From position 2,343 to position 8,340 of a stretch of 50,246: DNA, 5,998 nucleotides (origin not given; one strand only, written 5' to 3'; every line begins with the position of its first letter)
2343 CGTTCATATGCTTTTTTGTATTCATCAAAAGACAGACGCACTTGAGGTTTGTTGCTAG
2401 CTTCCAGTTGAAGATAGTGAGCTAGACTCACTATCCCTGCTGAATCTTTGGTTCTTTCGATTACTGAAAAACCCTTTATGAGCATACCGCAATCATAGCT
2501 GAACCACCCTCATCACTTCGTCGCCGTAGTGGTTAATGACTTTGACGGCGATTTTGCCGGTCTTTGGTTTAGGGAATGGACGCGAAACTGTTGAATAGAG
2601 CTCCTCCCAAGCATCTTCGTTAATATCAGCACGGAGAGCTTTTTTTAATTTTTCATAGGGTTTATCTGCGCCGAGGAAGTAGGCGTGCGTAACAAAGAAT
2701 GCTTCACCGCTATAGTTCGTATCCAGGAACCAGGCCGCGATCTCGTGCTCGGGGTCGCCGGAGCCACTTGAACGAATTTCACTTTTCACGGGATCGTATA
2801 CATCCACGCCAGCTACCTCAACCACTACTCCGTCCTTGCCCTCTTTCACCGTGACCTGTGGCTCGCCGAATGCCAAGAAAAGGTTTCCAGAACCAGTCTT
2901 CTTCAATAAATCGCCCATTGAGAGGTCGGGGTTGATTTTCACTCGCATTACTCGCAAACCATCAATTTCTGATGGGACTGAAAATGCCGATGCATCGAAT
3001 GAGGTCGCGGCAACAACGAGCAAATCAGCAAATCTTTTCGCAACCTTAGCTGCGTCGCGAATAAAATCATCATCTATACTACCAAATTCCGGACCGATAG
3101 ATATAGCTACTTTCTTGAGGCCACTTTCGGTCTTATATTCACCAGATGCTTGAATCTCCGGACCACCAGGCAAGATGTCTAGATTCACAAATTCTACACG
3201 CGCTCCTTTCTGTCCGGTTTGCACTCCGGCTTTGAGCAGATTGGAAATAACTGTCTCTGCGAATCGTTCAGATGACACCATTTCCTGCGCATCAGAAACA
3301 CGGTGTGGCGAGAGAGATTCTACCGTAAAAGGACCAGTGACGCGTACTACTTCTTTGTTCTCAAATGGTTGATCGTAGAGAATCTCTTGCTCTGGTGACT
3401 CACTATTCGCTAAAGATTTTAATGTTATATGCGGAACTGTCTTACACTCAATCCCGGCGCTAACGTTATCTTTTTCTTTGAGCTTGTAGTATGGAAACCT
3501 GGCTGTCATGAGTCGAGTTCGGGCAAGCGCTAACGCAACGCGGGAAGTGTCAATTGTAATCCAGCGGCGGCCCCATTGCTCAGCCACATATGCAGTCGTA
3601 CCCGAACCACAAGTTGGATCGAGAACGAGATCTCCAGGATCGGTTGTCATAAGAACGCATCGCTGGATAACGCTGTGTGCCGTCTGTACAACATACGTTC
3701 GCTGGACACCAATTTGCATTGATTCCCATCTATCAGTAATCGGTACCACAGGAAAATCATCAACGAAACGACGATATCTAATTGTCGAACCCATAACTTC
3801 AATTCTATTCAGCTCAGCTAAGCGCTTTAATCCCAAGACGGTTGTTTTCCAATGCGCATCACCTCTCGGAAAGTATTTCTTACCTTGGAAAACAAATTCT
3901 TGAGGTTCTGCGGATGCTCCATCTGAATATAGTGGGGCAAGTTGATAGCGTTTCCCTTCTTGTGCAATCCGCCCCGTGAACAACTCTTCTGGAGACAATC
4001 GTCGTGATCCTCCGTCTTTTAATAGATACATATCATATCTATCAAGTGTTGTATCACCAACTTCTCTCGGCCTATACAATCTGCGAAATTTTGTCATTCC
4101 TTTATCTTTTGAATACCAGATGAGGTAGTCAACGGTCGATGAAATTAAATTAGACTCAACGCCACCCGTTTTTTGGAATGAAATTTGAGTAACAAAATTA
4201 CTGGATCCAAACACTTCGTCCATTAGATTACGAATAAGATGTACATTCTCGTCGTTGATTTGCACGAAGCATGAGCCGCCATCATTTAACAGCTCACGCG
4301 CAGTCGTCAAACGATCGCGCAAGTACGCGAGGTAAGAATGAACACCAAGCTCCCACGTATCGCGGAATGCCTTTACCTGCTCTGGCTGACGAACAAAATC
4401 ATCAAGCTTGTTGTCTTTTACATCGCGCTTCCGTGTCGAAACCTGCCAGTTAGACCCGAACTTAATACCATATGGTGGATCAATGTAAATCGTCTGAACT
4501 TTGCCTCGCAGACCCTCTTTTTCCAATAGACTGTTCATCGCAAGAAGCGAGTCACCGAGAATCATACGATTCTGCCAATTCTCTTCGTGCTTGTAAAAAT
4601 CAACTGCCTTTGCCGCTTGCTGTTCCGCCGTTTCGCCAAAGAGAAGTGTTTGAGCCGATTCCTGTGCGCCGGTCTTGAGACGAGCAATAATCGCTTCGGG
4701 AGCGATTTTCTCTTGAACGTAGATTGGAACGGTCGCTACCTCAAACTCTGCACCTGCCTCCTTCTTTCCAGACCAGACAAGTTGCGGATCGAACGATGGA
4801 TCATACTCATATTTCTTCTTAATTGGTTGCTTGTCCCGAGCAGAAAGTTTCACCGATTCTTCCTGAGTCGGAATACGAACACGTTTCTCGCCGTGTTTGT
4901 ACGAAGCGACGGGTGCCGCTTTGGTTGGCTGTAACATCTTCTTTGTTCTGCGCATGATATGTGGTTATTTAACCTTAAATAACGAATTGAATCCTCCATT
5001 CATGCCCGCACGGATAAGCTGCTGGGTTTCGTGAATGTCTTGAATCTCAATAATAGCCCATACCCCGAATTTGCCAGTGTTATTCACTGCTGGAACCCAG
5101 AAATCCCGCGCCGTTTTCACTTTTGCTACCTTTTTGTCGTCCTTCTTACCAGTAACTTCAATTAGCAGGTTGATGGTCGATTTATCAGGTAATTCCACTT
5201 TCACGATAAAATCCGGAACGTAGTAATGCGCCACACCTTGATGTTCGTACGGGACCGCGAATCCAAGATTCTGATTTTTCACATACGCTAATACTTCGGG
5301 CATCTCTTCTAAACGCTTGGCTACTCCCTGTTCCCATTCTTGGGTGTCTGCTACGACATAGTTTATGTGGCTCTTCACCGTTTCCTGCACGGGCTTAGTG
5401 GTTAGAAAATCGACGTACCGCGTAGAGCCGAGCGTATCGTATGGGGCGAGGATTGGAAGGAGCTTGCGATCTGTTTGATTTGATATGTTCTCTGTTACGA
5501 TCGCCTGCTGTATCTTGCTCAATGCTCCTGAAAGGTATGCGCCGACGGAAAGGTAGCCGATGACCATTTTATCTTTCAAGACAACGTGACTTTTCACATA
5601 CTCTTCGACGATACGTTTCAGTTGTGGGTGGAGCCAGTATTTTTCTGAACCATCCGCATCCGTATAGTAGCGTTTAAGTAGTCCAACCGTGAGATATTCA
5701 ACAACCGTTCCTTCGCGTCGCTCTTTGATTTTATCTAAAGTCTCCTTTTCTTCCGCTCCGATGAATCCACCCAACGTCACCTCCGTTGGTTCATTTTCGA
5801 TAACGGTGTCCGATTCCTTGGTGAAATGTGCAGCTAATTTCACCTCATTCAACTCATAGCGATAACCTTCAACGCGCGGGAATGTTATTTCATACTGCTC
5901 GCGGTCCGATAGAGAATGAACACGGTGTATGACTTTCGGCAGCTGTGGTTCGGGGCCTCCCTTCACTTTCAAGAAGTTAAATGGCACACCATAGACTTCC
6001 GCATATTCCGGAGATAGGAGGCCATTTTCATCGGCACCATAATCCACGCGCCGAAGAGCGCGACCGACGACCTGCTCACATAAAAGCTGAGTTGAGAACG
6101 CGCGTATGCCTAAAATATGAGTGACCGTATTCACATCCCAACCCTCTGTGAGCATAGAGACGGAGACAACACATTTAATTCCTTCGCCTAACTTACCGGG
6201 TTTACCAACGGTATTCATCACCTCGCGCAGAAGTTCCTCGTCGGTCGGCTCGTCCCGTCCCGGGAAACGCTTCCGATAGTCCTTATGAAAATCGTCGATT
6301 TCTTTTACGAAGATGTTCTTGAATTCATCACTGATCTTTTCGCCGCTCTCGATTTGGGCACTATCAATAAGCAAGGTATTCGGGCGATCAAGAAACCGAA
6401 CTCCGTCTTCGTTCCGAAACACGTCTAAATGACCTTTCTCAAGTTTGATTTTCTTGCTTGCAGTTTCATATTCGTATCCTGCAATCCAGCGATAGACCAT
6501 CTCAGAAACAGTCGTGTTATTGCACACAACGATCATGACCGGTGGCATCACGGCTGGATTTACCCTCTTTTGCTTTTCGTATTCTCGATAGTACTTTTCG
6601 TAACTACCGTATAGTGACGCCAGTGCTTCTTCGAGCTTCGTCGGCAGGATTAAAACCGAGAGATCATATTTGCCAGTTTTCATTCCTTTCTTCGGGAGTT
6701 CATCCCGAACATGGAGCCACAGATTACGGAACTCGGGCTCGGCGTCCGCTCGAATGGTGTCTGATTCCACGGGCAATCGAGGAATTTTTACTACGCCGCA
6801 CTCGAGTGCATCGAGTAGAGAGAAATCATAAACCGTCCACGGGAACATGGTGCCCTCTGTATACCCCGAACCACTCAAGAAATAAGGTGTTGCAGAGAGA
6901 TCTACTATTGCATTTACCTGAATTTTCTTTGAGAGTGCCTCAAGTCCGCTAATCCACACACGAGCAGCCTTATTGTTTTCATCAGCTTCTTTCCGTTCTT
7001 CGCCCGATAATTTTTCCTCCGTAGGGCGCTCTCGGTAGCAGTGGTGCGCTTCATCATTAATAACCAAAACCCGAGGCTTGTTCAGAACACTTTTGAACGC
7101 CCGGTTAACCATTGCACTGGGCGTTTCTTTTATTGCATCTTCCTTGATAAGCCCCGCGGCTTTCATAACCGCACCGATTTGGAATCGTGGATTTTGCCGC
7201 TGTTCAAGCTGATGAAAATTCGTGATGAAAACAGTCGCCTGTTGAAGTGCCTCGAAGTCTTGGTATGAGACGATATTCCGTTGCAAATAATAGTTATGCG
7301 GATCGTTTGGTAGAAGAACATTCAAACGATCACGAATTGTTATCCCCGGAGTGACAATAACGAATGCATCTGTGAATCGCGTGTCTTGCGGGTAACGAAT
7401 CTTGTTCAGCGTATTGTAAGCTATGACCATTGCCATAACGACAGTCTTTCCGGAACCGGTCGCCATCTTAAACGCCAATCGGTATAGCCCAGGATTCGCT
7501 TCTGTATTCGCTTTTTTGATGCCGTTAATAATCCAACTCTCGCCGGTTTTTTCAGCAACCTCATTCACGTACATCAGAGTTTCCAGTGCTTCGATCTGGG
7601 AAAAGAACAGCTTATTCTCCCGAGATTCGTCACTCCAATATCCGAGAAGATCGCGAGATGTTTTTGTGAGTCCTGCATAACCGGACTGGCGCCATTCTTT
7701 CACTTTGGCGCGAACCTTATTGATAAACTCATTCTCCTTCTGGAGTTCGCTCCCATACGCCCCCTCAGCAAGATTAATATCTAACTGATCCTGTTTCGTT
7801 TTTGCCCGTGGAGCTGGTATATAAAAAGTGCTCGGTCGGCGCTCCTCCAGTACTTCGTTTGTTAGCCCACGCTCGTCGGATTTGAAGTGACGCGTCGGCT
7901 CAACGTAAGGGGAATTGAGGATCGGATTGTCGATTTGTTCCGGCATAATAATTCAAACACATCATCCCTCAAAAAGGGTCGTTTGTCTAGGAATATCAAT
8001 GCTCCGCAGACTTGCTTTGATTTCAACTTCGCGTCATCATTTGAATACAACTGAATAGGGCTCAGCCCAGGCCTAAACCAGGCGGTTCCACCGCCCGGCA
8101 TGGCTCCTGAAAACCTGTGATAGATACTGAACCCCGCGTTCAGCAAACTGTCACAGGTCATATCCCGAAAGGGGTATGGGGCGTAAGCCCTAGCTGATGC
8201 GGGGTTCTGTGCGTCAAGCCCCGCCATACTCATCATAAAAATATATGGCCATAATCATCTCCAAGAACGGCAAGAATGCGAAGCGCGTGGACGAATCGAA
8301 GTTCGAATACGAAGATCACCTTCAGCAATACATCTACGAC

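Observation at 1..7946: Four-gene operon coupling a type III-like R-M pair to a CHAT protease and a large unknown protein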

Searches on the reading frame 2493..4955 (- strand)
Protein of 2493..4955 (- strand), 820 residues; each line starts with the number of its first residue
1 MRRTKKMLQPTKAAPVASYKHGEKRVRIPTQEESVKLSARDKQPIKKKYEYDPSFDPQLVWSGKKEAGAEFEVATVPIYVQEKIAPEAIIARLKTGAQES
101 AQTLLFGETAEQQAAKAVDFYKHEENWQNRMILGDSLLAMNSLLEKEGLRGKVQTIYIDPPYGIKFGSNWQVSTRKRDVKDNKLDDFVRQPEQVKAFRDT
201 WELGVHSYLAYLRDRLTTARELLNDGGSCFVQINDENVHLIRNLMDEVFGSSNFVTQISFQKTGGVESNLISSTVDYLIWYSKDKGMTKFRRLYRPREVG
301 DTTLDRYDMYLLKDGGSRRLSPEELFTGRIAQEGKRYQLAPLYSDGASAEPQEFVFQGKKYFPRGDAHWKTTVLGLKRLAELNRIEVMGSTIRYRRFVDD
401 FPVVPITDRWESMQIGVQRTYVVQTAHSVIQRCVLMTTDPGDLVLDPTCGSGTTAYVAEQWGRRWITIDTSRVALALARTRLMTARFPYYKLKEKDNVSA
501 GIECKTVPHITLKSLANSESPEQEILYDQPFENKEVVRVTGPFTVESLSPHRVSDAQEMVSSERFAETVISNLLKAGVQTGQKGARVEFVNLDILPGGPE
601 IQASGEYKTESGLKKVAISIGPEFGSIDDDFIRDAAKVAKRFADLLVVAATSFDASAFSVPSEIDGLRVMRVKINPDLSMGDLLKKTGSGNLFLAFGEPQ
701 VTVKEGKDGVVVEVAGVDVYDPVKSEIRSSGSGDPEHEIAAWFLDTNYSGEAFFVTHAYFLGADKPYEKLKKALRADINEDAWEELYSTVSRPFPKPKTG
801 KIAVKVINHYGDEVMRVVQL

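Call 8: search_protein_families(library=pfam, proteins=[window:2493-4955:-], max_evalue=0.1)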
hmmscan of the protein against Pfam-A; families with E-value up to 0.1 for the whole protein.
window:2493-4955:- (820 aa): 3 families
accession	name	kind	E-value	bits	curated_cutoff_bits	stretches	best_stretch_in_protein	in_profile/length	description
PF01555.25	N6_N4_Mtase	-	4.2e-29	102.5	26.7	1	153-476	1-217/221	DNA methylase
PF01170.24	UPF0020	-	0.0043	17.2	22.3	0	438-455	26-43/197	RMKL-like, methyltransferase domain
PF13649.12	Methyltransf_25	-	0.0044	18.1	27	1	444-486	1-45/97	Methyltransferase domain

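Call 9: search_protein_families(library=padloc, proteins=[window:2493-4955:-], max_evalue=0.1)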
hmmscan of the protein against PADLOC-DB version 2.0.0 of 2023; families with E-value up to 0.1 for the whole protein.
window:2493-4955:- (820 aa): 59 families (the best 25 are shown)
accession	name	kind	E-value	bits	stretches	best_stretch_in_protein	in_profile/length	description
PDLC03632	MTase_III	-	2.6e-210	699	2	42-495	66-542/983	Type III methyltransferase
PDLC03354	MTase_II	-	2.7e-41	140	2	118-286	49-209/425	Type II methyltransferase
PDLC03636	MTase_III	-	4.2e-40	136.1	3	206-295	93-185/575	Type III methyltransferase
PDLC03644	MTase_III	-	3.3e-36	123.1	2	118-296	28-199/542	Type III methyltransferase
PDLC03633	MTase_III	-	5.7e-31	105.9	2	122-288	71-233/616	Type III methyltransferase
PDLC03635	MTase_III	-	3.1e-30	103.5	2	121-287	211-353/708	Type III methyltransferase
PDLC03638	MTase_III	-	5.9e-28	95.6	2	206-470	429-665/816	Type III methyltransferase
PDLC03634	MTase_III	-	4e-27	93.4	1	125-455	91-423/621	Type III methyltransferase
PDLC03339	MTase_II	-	1.7e-25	87.6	2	129-294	4-146/399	Type II methyltransferase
PDLC03300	MTase_II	-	3.4e-24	83.4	2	151-285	29-164/302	Type II methyltransferase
PDLC03371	MTase_II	-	4.2e-24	83.5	2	419-484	189-254/260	Type II methyltransferase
PDLC03641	MTase_III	-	1.1e-22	78.3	1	123-456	99-426/657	Type III methyltransferase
PDLC03738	oMTase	-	1e-17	61.9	2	419-547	202-326/376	orphan methyltransferase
PDLC03637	MTase_III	-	2.3e-17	60.8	1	95-287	93-267/513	Type III methyltransferase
PDLC03216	MTase_II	-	3.1e-17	60.6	2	418-555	191-326/364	Type II methyltransferase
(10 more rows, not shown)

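Call 10: search_protein_families(library=ncbifam, proteins=[window:2493-4955:-], max_evalue=0.1)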
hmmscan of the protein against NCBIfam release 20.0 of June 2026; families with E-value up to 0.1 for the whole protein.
window:2493-4955:- (820 aa): 5 families
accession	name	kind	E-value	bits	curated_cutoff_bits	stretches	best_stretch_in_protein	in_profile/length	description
NF050803.1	DnaMtaseCcrMCaul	equivalog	1.7e-16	60.1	830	2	418-516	183-276/350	adenine-specific DNA-methyltransferase CcrM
NF008572.0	PRK11524.1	equivalog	2.1e-10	40.2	292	1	424-484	198-258/294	adenine-specific DNA-methyltransferase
NF010253.0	PRK13699.1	subfamily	2e-05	24.4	244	1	419-470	142-193/226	DNA methyltransferase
NF043040.1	corrin_prot_MT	hypoth_equivalog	0.0023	17.4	180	1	429-486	30-87/216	corrinoid protein-associated methyltransferase CpaM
NF045667.1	MTase_DVU1556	equivalog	0.0092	15.5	155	1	435-481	17-64/213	DVU_1556 family methyltransferase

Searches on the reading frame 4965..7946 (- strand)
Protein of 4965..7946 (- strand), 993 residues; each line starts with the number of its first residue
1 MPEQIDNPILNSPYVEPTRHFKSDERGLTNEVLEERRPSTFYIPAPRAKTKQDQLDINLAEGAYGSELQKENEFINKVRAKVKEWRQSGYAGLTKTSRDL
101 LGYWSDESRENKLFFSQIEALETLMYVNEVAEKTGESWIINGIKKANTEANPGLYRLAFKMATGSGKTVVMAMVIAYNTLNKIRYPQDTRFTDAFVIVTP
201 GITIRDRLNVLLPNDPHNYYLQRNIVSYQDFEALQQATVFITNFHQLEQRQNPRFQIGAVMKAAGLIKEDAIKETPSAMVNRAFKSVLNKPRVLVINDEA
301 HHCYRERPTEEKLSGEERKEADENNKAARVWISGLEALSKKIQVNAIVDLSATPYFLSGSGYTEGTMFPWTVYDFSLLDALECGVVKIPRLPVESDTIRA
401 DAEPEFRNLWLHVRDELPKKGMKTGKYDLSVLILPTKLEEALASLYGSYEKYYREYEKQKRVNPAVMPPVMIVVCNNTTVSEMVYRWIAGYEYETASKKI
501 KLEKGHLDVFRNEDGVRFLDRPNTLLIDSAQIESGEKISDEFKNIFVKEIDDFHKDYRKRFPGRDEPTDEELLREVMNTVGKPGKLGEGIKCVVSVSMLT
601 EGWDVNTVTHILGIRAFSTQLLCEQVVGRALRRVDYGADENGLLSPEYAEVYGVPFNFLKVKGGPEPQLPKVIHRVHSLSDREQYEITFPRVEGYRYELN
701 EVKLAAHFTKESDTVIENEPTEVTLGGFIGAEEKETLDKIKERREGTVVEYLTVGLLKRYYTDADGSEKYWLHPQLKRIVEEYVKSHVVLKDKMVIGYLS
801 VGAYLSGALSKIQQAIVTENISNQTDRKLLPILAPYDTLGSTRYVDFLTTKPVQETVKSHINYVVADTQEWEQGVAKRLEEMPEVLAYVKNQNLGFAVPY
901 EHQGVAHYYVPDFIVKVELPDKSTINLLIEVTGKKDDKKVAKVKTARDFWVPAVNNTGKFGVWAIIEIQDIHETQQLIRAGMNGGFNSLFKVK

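Call 8: search_protein_families(library=pfam, proteins=[window:4965-7946:-], max_evalue=0.1)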
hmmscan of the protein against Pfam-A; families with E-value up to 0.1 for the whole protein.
window:4965-7946:- (993 aa): 4 families
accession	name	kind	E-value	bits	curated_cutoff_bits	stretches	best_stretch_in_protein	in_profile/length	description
PF04851.21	ResIII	-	1.2e-11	45.2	22.5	1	139-355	20-163/164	Type III restriction enzyme, res subunit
PF08722.17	Tn7_TnsA-like_N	-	0.0035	18.3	26.5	1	888-950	7-73/85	TnsA-like endonuclease N terminal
PF09848.15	SLFN-g3_helicase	-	0.048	13.4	24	0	163-317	10-105/354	Schlafen group 3, DNA/RNA helicase domain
PF19778.5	RE_endonuc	-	0.068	13.4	23.4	0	860-941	4-80/108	Endonuclease domain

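Call 9: search_protein_families(library=padloc, proteins=[window:4965-7946:-], max_evalue=0.1)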
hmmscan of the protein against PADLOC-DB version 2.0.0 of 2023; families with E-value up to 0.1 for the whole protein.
window:4965-7946:- (993 aa): 5 families
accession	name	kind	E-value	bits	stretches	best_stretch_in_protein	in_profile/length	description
PDLC03647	REase_III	-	3.2e-06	23.6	1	587-632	504-549/989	Type III restriction enzyme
PDLC03648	REase_III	-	3.3e-06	23.5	1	591-637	312-357/871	Type III restriction enzyme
PDLC03651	REase_III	-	0.00099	15.2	1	156-178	70-92/873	Type III restriction enzyme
PDLC02707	PbeA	-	0.0016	15.1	1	156-304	270-391/672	PbeA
PDLC02704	PbeA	-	0.012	12.1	0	158-200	274-312/682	PbeA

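Call 10: search_protein_families(library=ncbifam, proteins=[window:4965-7946:-], max_evalue=0.1)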
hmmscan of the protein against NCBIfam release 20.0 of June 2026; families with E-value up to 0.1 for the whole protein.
window:4965-7946:- (993 aa): 5 families
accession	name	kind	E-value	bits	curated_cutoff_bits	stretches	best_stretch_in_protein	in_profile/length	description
NF046055.1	restr_BPTD_3080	equivalog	0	1096.1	800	1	5-979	1-967/970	BPTD_3080 family restriction endonuclease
NF008521.0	PRK11448.1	equivalog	0.00028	19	729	1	591-635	758-802/1123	type I restriction-modification system endonuclease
NF053632.1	heli_RadD_YejH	equivalog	0.0071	14.7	720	1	590-635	299-344/573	DNA repair helicase RadD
NF012027.0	PRK15483.1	equivalog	0.024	12.5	564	0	867-938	870-937/986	type III restriction-modification system endonuclease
TIGR04095.1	dnd_restrict_1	equivalog_domain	0.028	13.4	600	0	156-183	26-52/451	DNA phosphorothioation system restriction enzyme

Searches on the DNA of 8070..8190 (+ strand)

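Call 113: build_rna_model(alignment_id=A8)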
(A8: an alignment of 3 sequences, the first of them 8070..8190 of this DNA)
Model R1 built from alignment A8 (3 sequences, 145 columns); structure: RNAalifold consensus.
model positions 128; base pairs 32; branch points 2; effective number of sequences 2.09; information 0.59 bits per position. Calibrated on 0.2 Mb of random sequence (short: E-values are rough).
structure used (alignment columns):
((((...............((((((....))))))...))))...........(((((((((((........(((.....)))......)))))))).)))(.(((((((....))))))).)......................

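Call 114: search_with_rna_model(model_id=R1, sources=[window, L001, L002, L003, L004, L005, L006, L007, L008, L009, L010, L011, L012, L013, L014, L015, L016, L017, L018, L019, L020, L021, L022, L023, L024, L025, L026, L027, L028, L029, L030, L031, L032, L033, L034, L035, L036, L037, L038, L039, L040, L041, L042, L043, L044, L045, L046, L047, L048, L049, L050, L051, L052, L053, L054, L055, L056, L057, L058, L059, L060, L061, L062, L063, L064, L065, L066, L067, L068, L069, L070, L071, L072, L073, L074, L075, L076, L077, L079, L080, L081, L082, L083, L084], max_evalue=0.01)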
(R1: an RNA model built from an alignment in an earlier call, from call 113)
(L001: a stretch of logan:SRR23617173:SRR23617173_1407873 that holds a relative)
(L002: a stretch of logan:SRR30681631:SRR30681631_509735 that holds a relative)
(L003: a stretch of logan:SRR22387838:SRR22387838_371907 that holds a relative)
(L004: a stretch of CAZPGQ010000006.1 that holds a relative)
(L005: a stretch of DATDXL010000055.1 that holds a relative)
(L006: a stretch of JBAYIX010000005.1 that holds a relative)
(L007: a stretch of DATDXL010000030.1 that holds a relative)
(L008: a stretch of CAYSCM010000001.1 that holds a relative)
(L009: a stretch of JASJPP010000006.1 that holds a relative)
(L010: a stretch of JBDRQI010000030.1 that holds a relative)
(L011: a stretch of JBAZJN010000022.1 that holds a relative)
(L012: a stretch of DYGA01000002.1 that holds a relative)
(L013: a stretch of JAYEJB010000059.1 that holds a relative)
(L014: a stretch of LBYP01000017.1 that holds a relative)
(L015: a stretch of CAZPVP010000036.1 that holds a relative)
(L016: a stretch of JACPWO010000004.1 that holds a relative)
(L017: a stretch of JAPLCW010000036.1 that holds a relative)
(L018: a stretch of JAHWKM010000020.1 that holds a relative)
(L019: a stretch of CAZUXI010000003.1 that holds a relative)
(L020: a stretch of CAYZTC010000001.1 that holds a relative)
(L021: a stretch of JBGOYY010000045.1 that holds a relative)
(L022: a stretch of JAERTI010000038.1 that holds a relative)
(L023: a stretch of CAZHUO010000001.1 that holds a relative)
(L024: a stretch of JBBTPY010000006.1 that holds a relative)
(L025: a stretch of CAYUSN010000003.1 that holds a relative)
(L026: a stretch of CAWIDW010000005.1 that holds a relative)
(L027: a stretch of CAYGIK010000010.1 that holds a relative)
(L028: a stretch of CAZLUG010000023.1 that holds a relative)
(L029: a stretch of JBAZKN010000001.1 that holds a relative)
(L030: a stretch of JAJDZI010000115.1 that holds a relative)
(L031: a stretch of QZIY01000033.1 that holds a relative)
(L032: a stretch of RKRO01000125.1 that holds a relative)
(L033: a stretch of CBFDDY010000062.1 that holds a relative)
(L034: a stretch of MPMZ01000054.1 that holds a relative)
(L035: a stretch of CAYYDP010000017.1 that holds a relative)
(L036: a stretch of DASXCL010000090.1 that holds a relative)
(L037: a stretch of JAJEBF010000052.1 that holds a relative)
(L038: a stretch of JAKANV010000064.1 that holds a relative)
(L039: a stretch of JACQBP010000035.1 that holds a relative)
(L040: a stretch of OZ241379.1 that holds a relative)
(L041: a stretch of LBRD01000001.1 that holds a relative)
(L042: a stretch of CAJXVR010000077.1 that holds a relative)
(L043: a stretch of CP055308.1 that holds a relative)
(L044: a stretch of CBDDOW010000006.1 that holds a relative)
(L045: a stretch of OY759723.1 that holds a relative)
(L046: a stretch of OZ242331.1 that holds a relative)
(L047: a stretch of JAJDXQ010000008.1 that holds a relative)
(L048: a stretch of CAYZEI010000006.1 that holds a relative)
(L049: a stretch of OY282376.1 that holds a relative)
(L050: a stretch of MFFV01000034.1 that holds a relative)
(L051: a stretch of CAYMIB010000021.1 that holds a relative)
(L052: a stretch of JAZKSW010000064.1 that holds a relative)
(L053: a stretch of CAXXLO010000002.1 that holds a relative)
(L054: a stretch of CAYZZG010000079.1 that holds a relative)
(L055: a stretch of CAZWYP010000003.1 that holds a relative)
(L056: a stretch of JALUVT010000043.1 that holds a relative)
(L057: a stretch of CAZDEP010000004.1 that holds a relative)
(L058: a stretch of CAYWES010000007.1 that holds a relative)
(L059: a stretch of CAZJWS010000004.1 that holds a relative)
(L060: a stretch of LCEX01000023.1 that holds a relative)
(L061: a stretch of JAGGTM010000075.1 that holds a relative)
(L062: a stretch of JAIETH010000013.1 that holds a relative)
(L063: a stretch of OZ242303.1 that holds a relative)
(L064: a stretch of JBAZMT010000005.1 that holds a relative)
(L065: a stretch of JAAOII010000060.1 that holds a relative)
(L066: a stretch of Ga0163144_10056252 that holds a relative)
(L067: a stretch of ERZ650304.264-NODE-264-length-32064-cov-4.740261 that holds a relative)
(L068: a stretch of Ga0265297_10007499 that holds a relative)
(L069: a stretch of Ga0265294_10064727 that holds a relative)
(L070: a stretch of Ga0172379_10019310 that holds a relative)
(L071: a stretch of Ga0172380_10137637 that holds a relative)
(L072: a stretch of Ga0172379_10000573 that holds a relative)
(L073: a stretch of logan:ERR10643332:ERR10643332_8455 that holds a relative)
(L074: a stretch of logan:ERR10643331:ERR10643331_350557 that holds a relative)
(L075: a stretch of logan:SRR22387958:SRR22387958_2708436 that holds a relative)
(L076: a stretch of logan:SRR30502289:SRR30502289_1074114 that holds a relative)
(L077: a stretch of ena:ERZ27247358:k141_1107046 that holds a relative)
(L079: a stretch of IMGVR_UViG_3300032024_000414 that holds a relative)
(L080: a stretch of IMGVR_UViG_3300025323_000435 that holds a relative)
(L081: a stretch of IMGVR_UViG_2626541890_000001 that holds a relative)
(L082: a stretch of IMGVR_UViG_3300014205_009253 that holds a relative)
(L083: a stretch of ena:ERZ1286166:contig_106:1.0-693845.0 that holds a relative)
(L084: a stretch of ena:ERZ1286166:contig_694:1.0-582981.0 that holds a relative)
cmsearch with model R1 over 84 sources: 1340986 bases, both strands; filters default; matches with E-value up to 0.01: 15.
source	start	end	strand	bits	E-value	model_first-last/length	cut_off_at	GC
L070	1658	1779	-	117.9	3.5e-28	1-128/128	no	0.52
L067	12537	12678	+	112.8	7.5e-27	1-128/128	no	0.47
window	8070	8199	+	87.7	3.1e-20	1-128/128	no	0.57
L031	13013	13143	+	61.7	2.1e-13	1-128/128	no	0.5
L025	8697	8818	+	55.9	6.8e-12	1-128/128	no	0.53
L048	8654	8776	+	53.2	3.6e-11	1-128/128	no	0.54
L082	5941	6065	+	52.7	4.8e-11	1-128/128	no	0.47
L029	20328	20451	-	50.3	2.1e-10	1-128/128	no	0.49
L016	129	254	+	47.2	1.4e-09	1-128/128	no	0.52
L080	15638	15762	+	41.5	4.2e-08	1-128/128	no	0.57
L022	8694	8818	+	41.4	4.5e-08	1-128/128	no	0.54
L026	13125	13245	+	37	6.3e-07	1-128/128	no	0.49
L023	5245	5362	+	31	2.5e-05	1-128/128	no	0.49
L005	10014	10130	-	26.6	0.00036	1-128/128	no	0.54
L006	7445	7563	+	23.3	0.0026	1-128/128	no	0.51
